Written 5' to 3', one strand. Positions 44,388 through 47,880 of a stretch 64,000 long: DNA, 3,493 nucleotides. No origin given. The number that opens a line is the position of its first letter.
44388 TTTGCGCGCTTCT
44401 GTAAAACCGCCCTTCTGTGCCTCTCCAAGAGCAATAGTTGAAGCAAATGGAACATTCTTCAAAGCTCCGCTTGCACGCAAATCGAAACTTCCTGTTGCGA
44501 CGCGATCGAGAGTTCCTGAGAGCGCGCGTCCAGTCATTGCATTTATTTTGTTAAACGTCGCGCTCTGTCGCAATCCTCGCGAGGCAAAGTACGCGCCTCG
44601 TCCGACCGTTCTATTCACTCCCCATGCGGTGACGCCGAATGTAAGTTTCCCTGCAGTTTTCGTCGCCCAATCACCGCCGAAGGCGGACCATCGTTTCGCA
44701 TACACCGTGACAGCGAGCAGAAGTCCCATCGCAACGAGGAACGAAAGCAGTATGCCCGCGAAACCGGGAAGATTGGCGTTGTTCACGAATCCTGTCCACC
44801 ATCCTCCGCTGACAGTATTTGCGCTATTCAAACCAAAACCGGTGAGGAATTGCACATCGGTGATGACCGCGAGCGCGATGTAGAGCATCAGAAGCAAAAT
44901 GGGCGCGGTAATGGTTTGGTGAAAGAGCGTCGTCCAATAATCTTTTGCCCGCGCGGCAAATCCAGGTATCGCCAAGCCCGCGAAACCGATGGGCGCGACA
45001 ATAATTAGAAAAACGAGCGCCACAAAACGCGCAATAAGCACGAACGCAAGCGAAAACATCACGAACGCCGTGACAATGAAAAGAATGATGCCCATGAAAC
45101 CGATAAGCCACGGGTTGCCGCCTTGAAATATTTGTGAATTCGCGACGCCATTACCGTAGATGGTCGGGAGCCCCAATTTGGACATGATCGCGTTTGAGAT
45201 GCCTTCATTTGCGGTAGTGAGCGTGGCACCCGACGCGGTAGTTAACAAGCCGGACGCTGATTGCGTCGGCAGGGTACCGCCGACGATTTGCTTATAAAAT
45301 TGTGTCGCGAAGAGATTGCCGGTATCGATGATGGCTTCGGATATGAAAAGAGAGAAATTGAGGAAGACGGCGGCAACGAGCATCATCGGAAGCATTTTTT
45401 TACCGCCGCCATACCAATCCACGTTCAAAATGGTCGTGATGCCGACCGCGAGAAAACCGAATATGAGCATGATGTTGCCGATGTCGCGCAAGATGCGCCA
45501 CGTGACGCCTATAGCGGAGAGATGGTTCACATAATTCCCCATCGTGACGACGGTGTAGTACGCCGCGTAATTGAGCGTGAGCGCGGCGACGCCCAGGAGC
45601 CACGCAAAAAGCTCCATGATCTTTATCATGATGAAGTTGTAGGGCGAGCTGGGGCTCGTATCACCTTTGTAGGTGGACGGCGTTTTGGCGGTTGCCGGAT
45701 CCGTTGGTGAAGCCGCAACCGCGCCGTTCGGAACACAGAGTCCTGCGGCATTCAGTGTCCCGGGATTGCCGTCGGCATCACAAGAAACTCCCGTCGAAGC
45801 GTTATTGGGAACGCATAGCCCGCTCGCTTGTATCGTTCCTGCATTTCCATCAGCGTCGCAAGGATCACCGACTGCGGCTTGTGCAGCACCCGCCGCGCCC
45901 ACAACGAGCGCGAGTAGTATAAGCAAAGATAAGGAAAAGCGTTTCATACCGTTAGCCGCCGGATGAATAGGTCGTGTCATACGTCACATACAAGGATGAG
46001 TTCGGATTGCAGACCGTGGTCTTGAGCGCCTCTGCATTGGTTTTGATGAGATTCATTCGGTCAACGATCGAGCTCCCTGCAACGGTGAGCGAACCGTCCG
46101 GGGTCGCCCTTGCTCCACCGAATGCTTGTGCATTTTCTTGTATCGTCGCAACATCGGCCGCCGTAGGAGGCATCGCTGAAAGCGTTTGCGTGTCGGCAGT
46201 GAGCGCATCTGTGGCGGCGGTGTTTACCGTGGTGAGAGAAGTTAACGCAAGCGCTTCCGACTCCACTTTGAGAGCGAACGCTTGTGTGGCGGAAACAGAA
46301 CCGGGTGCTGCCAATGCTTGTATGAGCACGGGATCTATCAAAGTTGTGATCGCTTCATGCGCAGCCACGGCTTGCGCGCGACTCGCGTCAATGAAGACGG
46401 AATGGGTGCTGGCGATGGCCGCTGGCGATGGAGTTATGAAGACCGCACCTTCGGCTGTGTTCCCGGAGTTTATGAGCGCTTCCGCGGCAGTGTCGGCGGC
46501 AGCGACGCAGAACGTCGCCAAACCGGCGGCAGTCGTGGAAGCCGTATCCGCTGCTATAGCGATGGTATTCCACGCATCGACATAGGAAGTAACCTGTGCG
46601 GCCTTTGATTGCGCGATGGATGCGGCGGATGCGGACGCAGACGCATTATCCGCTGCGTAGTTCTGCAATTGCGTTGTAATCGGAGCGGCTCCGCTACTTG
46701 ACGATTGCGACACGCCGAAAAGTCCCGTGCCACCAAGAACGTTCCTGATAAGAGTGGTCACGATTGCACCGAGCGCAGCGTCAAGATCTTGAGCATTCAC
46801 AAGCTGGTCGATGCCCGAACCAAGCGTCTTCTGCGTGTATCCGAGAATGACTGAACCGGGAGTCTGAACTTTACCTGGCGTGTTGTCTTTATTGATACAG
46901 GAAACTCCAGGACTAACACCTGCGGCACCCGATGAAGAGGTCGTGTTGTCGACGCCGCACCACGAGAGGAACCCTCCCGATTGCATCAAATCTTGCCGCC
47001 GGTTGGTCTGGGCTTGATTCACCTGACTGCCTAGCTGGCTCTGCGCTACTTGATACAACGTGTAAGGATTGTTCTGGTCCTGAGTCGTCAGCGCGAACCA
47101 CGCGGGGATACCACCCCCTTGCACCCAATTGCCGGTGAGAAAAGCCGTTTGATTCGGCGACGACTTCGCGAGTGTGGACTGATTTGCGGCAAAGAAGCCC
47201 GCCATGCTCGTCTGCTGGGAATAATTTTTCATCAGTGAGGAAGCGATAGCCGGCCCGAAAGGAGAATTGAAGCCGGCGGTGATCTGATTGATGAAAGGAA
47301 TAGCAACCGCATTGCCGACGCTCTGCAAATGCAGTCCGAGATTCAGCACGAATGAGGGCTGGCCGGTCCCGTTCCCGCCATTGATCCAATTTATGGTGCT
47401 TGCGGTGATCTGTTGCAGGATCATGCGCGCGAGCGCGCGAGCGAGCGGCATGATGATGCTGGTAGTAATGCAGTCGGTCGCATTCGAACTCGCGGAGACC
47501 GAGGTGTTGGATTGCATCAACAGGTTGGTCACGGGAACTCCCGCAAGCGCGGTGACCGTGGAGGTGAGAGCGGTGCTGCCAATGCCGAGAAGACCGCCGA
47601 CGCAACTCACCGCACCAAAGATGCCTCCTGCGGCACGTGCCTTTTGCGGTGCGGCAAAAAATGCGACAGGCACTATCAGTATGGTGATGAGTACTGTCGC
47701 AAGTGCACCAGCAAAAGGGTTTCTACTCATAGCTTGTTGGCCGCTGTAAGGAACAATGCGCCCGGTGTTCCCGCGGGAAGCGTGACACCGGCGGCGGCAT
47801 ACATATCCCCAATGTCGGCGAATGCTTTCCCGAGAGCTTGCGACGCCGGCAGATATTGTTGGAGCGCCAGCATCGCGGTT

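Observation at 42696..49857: Four-gene operon immediately upstream of rpsL encoding a VirB6/TrbL-like polytopic protein with Cys-repeat head and coiled-coil tail, two large secreted proteins and a Pro-rich protein, plus a divergent PG-binding protein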

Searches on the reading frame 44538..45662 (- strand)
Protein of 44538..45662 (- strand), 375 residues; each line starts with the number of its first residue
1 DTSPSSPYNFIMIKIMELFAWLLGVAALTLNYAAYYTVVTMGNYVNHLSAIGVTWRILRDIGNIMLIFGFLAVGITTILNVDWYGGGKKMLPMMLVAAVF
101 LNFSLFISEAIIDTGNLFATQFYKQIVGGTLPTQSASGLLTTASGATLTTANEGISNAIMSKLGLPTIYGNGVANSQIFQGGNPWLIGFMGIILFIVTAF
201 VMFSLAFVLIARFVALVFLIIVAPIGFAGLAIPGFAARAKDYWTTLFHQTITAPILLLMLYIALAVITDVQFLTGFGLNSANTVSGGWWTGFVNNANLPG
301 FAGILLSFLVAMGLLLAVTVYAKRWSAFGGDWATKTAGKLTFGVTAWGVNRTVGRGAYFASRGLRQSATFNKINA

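Call 76: search_protein_representatives(protein=window:44538-45662:-)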
Query: 375 residues. Proteins with E-value up to 0.001 (for the whole library): 10217; up to 1e-10: 4775; up to 1e-30: 658. The best 150 are listed.
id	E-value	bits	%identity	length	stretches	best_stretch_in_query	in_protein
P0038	4.4e-169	578.8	78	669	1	5-366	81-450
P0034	2.0e-154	530.6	72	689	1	5-367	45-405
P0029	6.9e-143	492.6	68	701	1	3-375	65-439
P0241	2.4e-142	490.8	69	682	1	3-366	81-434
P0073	1.8e-141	488.0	69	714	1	5-365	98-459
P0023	7.8e-138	476.0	65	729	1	3-375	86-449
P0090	1.9e-137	474.7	67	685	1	4-367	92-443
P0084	1.2e-134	465.5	66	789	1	3-368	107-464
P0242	3.8e-134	463.9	65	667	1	5-374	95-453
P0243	3.7e-132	457.3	67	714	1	3-357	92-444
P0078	3.3e-131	454.2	63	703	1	2-368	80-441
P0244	1.9e-129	448.4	65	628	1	5-366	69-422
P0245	1.7e-128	445.3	67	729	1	4-370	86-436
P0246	2.8e-128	444.5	67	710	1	3-368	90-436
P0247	3.0e-128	444.5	64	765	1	6-367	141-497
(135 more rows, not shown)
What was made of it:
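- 43752..45947 (-): Gene C, 731 aa, an extended VirB6/TrbL-like polytopic membrane protein. Residues 1-24 are the signal peptide. Residues 25-99 are a hypervariable exposed head, here with two Cys-pair repeats. Residues 100-420 are the conserved hydrophobic core of 6-7 helices. Residues 420-510 are a conserved Gly/Arg/Lys-rich juxtamembrane region. Residues 514-713 are a coiled-coil tail, followed by a Lys/Glu/Pro-rich end. The core has 10,217 cluster representatives at E<=1e-3 in an exhaustive search (call 76).
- The C core belongs to a far larger family (10,217 clusters, call 76).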

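Call 78: search_dna_similar(query=window:44538-45662:-, collection=plasmids, mode=protein, max_evalue=0.1, max_rows=25)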
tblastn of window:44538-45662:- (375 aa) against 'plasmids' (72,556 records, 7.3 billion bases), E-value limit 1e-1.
No match.
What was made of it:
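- There is no match to any plasmid-borne gene by tblastn (call 78).
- Tried and rejected: tblastn of the C core against 72,556 plasmids found no match (call 78).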

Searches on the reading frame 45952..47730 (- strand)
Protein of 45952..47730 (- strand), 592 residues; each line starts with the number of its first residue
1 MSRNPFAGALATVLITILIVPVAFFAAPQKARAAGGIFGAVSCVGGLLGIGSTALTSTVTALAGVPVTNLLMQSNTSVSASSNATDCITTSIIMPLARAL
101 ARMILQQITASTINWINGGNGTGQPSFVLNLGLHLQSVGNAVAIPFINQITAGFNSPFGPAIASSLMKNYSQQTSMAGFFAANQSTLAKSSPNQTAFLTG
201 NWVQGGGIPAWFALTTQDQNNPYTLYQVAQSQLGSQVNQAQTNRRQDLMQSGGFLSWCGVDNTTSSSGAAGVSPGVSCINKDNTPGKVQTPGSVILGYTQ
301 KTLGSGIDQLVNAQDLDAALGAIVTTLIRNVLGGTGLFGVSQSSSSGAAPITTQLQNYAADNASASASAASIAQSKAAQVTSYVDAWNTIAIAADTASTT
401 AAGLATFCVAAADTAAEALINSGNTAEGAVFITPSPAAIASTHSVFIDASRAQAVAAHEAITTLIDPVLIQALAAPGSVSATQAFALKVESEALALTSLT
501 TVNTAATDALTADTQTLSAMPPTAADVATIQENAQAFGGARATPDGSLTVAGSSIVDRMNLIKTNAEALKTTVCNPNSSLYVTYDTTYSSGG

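Call 3: search_protein_families(library=pfam, proteins=[window:45952-47730:-], max_evalue=1)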
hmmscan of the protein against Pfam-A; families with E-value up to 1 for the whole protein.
window:45952-47730:- (592 aa): 3 families
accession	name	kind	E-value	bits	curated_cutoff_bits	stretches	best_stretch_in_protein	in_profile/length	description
PF22456.1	PqqF-like_C_4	-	0.12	13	27.5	1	320-384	20-86/100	PQQ synthase PqqF-like, C-terminal lobe domain 4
PF20405.4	DUF6695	-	0.25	12.1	25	1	201-227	2-28/79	DUF6695 C-terminal domain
PF16015.10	Promethin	-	0.41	10.9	27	0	2-65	24-87/106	Promethin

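Call 4: search_protein_families(library=ncbifam, proteins=[window:45952-47730:-], max_evalue=1)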
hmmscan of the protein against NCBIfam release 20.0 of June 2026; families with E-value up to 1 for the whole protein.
window:45952-47730:- (592 aa): 0 families

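Call 18: find_homologous_proteins(query=window:45952-47730:-)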
Query window:45952-47730:- (592 aa): 171 proteins with E <= 0.001 among 8000 candidates; the best 120 are listed.
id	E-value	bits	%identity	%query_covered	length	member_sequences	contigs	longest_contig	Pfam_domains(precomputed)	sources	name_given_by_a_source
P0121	0.0e+0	1227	100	100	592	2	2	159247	-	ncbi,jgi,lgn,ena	ncbi:MAG: hypothetical protein WCT41_00435 [Candidatus Paceibacterota bacterium]|jgi:hypothetical pr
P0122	5.7e-293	991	84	99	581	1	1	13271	-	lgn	-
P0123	2.3e-284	962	80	100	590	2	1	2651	-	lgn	-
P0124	1.3e-241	821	74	95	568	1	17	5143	-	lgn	-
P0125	1.5e-180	620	55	97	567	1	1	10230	-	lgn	-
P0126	4.9e-174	598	54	97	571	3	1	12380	-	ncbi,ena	-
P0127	1.4e-172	593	56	97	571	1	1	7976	-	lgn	-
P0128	1.3e-169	584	53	97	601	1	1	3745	-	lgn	-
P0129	1.6e-163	564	53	98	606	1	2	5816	-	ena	-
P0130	2.5e-162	560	53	98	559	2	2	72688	-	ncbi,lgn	ncbi:MAG: hypothetical protein ACYCZZ_02145 [Minisyncoccota bacterium]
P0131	2.2e-160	553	53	97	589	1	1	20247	-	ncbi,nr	ncbi:MAG: hypothetical protein NUV60_01265 [Patescibacteria group bacterium]|nr:hypothetical protein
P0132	6.9e-158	545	54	100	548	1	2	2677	-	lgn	-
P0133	1.0e-156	541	54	97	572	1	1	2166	-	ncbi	-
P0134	6.1e-156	539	52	97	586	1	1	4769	-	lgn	-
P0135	9.9e-152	525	51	98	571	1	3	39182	-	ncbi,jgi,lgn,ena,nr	ncbi:MAG TPA: hypothetical protein VNF51_00835 [Candidatus Paceibacterota bacterium]|nr:hypothetical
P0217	1.9e-86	309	37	98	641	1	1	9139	PF13605.12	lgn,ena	-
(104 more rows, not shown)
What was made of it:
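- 45952..47730 (-): Gene B, 592 aa. It has a signal peptide or anchor with a conserved APQ(R/K)AxA site, a variable Gly/Ser/Thr-rich segment, a mixed alpha/beta middle domain with invariant Cys residues, and a very confidently predicted elongated helical-bundle C-terminal domain (residues about 362-580). No known family matches. 171 homologues, all from Paceibacteria and all named hypothetical (call 18).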

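Call 33: predict_structure(alignment_id=A3)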
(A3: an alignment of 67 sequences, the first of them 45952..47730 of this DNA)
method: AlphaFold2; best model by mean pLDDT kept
length: 592 residues; sequences in the alignment: 67
mean_pLDDT: 72.0   pTM: 0.50
mean pLDDT of the five models: 72.0, 71.2, 68.4, 67.4, 66.3
residues with pLDDT >= 90: 194; 70-90: 152; 50-70: 82; < 50: 164
segments of 3 or more residues with pLDDT < 50: 1-3, 24-97, 182-185, 200-207, 265-273, 306-359
pLDDT, mean of each block of 10 residues (from residue 1): 62 75 44 35 42 35 33 36 42 48 61 71 73 81 88 80 81 57 48 52 48 57 77 83 77 75 52 65 79 66 52 46 47 41 43 44 83 94 97 98 98 97 88 95 97 98 98 97 97 91 87 95 94 94 97 97 98 96 72 40
secondary structure, 60 per line:
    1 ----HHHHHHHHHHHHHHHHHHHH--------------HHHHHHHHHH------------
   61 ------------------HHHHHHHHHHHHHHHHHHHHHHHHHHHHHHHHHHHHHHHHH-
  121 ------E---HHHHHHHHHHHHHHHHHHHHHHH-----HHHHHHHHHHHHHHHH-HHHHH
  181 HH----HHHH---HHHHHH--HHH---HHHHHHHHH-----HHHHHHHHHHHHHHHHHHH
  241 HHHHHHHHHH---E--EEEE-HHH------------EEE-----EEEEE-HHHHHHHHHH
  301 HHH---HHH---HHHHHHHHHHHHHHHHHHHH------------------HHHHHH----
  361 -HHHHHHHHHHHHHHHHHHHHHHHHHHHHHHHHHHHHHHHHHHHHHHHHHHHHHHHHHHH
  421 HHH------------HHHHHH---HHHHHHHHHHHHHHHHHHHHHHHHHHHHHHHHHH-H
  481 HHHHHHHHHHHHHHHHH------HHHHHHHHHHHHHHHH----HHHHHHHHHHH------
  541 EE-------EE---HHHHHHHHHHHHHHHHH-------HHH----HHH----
elements in order: H5-24 H39-48 H79-119 H131-153 H159-174 H176-182 H187-190 H194-199 H208-216 H222-250 E257-260 E277-279 E285-289 H291-303 H313-332 H351-356 H362-423 H436-441 H445-478 H480-497 H504-519 H524-534 H555-571
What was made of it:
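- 45952..47730 (-): AlphaFold model has pLDDT 72 overall and 94-98 for residues 370-580 (call 33).
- Closest known: VirB5-VirB6 stalk pair of diderm T4SS. Same: B has an elongated helical-bundle domain (call 33).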

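Call 45: search_protein_families(library=pfam, alignment_id=A3, max_evalue=0.1)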
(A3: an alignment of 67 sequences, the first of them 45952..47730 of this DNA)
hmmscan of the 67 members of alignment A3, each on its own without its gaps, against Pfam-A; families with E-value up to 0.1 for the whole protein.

A. member 1, window:45952-47730:- (592 aa): 0 families

B. families by the number of members that match (of 67 scanned): 18 families
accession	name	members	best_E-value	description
PF24883.2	NPHP3_N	2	0.0063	Nephrocystin 3, N-terminal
PF19740.4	DUF6229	2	0.06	Family of unknown function (DUF6229)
PF13605.11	DUF4141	1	5.2e-07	Domain of unknown function (DUF4141)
PF03568.22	Peptidase_C50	1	0.0043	Peptidase family C50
PF21896.2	Talin_IBS2B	1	0.018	Talin IBS2B domain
PF16535.10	T3SSipB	1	0.022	Type III cell invasion protein SipB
PF02463.25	SMC_N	1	0.025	RecF/RecN/SMC N terminal domain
PF01487.21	DHquinase_I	1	0.027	Type I 3-dehydroquinase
PF00005.33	ABC_tran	1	0.029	ABC transporter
PF18598.6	TetR_C_36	1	0.032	Tetracyclin repressor-like, C-terminal domain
PF08502.15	LeuA_dimer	1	0.033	LeuA allosteric (dimerisation) domain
PF04306.18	DUF456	1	0.044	Protein of unknown function (DUF456)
PF09701.15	Cas_Cmr5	1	0.055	CRISPR-associated protein (Cas_Cmr5)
PF09948.15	PpoB2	1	0.076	Copper chaperone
PF08625.16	Utp13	1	0.078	Utp13 specific WD40 associated domain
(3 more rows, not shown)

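Call 47: search_protein_families(library=pfam, proteins=[P0217], max_evalue=0.1)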
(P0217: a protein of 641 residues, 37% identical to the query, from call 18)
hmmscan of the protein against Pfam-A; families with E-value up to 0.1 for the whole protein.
P0217 (641 aa): 1 family
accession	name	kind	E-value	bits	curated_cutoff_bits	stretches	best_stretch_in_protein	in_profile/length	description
PF13605.11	DUF4141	-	5.2e-07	29.4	30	1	18-66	3-51/53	Domain of unknown function (DUF4141)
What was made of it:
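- Tried and rejected: One B homologue has a 29.4-bit hit to DUF4141 in its N-terminal 50 residues (call 47).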

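Call 62: fold_search(model_id=the predicted structure, library=pdb)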
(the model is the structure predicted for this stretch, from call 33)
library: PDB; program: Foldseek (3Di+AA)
matches with E <= 10: 92; with E <= 0.001: 0
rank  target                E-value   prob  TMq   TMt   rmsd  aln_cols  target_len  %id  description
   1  8c5v_I                1.8e-01  0.21  0.16  0.18  88.7       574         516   13  Chemotaxis core signalling unit from E protein lysed E. coli cells (released 2023-09-13)
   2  9a65_A                1.2e+00  0.04  0.09  0.10  107.9       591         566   12  Integrative model of YVAQ-MCPB by crosslinking MS and deep learning (released 2024-09-18)
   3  7x8v_E                1.8e+00  0.09  0.10  0.22  21.3       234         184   12  Cooperative regulation of PBI1 and MAPKs controls WRKY45 transcription factor in rice immunity (released 2022-04-06)
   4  8qae_A                1.8e+00  0.08  0.08  0.17  22.3       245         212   10  X-ray crystal structure of a de novo designed single-chain antiparallel 6-helix alpha-helical barrel, sc-apCC-6-SLLA (released 2024-07-03)
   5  4f7g_B                2.0e+00  0.14  0.08  0.24  27.1       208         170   14  Crystal structure of talin autoinhibition complex (released 2012-07-04)
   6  5ic1                  2.1e+00  0.03  0.09  0.10  31.3       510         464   13  Structural analysis of a talin triple domain module, E1794Y, E1797Y, Q1801Y mutant (released 2016-05-18)
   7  5ic0                  2.5e+00  0.06  0.11  0.13  29.1       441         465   12  Structural analysis of a talin triple domain module (released 2016-05-18)
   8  2iiu_A                2.8e+00  0.06  0.08  0.17  25.9       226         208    9  Crystal structure of a putative PhoU-like phosphate regulatory protein (NP_719307.1) from Shewanella oneidensis MR-1 a (released 2006-10-17)
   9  9a65_B                2.8e+00  0.05  0.10  0.09  79.5       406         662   12  Integrative model of YVAQ-MCPB by crosslinking MS and deep learning (released 2024-09-18)
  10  8r5s_A                2.9e+00  0.07  0.09  0.19  27.1       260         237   13  t113 - De-novo designed soluble homotetramer (released 2024-11-27)
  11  8r5s_E                2.9e+00  0.06  0.08  0.18  26.9       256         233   13  t113 - De-novo designed soluble homotetramer (released 2024-11-27)
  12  1i4d_A                3.0e+00  0.23  0.17  0.41   8.5       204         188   11  CRYSTAL STRUCTURE ANALYSIS OF RAC1-GDP COMPLEXED WITH ARFAPTIN (P21) (released 2001-05-16)
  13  9ync_B                3.2e+00  0.08  0.11  0.03  30.9       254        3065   11  Motor domains of phi-like human dynein-1 bound to dynactin-p150glued and LIS1 (released 2026-01-28)
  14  1xwm                  3.2e+00  0.07  0.09  0.21  28.1       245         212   14  The crystal structure of PhoU (phosphate uptake regulator), Structural genomics (released 2004-12-14)
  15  7zgj_C                3.8e+00  0.07  0.11  0.24  13.8       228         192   12  Trypanosoma brucei gambiense ISG65 in complex with human complement component C3 (released 2023-04-05)
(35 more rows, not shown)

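Call 81: search_protein_families(library=ncbifam, alignment_id=A3, max_evalue=0.1)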
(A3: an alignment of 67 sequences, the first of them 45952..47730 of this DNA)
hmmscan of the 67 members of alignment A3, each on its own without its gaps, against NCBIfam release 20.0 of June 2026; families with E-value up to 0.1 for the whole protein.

A. member 1, window:45952-47730:- (592 aa): 0 families

B. families by the number of members that match (of 67 scanned): 12 families
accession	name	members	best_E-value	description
TIGR02365.1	dha_L_ycgS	4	0.028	dihydroxyacetone kinase subunit DhaL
NF010068.0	PRK13548.1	1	0.0033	heme ABC transporter ATP-binding protein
NF033209.1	16S_rRNA_Rmt_B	1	0.0085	RmtB family 16S rRNA (guanine(1405)-N(7))-methyltransferase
NF007233.1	PRK09653.1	1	0.013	phosphotransacetylase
NF047388.1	SA1320_fam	1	0.017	SA1320 family protein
NF011645.0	PRK15063.1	1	0.019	isocitrate lyase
NF033777.1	M_group_A_cterm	1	0.036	M protein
NF000043.1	tet_MFS_P_a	1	0.046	tetracycline efflux MFS transporter TetA(P)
NF000355.4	ribo_prot_ABC_F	1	0.054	ribosomal protection-like ABC-F family protein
TIGR00455.1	apsK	1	0.064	adenylyl-sulfate kinase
NF012009.0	PRK15465.1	1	0.078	aminodeoxychorismate synthase component 1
TIGR00611.2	recf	1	0.096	DNA replication/repair protein RecF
